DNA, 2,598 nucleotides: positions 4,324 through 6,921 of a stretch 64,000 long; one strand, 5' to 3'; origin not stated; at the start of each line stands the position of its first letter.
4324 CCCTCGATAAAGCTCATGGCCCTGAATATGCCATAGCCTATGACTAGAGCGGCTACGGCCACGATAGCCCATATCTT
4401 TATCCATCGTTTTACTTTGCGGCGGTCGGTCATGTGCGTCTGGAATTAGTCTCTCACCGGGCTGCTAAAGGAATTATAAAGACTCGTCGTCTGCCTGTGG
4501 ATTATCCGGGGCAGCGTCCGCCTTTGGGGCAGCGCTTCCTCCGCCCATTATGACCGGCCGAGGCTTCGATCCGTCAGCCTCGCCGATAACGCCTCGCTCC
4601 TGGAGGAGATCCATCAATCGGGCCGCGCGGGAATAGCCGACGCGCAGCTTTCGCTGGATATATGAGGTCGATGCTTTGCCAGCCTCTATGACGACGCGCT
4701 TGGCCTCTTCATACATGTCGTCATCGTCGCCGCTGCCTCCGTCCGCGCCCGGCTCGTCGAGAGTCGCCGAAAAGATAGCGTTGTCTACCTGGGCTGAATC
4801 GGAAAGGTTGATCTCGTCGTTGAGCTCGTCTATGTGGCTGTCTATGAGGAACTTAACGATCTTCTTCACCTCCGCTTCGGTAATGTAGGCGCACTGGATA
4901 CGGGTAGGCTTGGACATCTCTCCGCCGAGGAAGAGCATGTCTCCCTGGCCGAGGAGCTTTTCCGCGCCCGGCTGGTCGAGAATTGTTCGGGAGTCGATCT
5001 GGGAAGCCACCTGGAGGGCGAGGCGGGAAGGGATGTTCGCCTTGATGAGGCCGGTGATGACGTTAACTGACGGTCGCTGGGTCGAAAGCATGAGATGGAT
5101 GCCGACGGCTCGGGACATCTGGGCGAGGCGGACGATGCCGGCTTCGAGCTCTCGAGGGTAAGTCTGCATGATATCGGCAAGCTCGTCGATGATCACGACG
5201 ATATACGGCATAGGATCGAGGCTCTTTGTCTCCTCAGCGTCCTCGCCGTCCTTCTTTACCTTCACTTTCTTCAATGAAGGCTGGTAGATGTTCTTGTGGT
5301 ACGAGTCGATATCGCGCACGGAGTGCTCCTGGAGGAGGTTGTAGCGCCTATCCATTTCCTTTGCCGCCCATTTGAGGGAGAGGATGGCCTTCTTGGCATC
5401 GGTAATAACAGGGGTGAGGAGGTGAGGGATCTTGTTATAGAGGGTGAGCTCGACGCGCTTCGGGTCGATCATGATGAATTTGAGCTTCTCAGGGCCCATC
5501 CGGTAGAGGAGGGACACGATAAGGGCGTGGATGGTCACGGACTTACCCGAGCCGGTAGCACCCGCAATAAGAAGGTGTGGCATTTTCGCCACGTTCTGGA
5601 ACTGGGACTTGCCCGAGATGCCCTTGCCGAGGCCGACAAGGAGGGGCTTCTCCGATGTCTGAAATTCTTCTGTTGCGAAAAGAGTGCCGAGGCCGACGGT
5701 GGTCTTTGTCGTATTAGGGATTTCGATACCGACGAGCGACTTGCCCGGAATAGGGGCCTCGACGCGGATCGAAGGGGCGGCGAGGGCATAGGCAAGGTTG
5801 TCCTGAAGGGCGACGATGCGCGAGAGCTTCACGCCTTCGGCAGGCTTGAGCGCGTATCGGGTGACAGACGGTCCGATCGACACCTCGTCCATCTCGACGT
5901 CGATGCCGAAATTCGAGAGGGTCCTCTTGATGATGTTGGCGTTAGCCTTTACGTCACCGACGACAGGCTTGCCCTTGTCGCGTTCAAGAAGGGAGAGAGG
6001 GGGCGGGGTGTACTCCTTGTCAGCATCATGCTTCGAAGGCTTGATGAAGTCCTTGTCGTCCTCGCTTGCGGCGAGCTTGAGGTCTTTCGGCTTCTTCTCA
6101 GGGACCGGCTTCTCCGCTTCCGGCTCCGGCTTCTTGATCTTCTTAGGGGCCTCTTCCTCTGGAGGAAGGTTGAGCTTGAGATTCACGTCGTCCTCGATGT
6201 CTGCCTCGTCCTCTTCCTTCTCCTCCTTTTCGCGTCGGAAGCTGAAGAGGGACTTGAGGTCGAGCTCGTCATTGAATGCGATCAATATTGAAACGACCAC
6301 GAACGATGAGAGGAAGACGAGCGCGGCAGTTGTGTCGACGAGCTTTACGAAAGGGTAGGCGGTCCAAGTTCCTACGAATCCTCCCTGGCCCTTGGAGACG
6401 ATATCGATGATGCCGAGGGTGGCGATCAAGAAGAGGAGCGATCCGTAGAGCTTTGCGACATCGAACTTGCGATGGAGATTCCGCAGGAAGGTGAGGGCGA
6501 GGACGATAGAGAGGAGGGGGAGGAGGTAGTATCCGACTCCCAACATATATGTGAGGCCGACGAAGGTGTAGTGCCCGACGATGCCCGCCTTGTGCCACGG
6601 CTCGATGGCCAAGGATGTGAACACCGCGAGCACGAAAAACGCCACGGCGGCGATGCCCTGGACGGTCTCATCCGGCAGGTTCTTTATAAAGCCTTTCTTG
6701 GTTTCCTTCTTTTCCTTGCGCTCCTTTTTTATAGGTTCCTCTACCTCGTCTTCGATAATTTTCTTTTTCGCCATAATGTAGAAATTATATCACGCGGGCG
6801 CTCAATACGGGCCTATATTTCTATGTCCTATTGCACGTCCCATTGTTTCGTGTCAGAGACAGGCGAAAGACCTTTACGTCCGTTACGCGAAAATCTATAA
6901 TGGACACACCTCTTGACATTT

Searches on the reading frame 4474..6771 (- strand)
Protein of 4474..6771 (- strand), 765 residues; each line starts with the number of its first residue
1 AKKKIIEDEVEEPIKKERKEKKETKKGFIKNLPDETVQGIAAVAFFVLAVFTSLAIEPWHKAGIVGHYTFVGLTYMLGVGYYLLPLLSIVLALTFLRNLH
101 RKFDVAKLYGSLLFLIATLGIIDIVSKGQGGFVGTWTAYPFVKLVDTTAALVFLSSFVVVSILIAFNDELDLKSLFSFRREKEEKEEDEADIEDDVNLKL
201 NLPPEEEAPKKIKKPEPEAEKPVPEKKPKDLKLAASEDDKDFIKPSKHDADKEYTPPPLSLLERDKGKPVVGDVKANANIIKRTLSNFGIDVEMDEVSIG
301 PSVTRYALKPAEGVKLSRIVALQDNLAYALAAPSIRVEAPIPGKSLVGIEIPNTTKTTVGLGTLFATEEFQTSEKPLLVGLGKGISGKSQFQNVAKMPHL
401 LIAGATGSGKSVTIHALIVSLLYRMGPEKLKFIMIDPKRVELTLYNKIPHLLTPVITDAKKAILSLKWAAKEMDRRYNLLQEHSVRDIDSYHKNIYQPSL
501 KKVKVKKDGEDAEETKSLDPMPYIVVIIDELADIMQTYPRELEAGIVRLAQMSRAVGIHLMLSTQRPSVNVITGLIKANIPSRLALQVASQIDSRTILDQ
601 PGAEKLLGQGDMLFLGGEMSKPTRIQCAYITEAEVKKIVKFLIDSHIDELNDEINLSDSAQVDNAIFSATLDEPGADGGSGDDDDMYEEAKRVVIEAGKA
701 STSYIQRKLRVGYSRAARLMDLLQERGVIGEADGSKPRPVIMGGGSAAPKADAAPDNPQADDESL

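Call 11: search_protein_families(library=pfam, proteins=[window:4474-6771:-], max_evalue=0.01)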
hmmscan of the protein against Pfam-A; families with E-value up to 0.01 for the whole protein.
window:4474-6771:- (765 aa): 9 families
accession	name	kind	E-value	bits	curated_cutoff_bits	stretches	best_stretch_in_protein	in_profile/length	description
PF01580.24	FtsK_SpoIIIE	-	1.2e-60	205.2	24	1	365-569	6-221/221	FtsK/SpoIIIE family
PF17854.6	FtsK_alpha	-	1.3e-28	99.6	22.9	1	257-353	2-101/101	FtsK alpha domain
PF09397.16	FtsK_gamma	-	5e-27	93.8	30.6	1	682-742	2-62/63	Ftsk gamma domain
PF13491.11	FtsK_4TM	-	0.0002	21.5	23.1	1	60-166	45-159/171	4TM region of DNA translocase FtsK/SpoIIIE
PF01935.23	DUF87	-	0.00024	21.7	23.2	1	398-437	24-60/220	Helicase HerA, central domain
PF04851.21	ResIII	-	0.00099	19.5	22.5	1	397-530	23-133/164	Type III restriction enzyme, res subunit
PF12846.13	AAA_10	-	0.006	16.1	27.5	0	395-448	19-68/362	AAA-like domain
PF00437.27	T2SSE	-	0.0083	15.3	24.9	0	386-420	129-165/370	Type II/IV secretion system protein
PF05673.19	DUF815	-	0.0094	15.6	23.8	0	389-464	45-111/249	Protein of unknown function (DUF815)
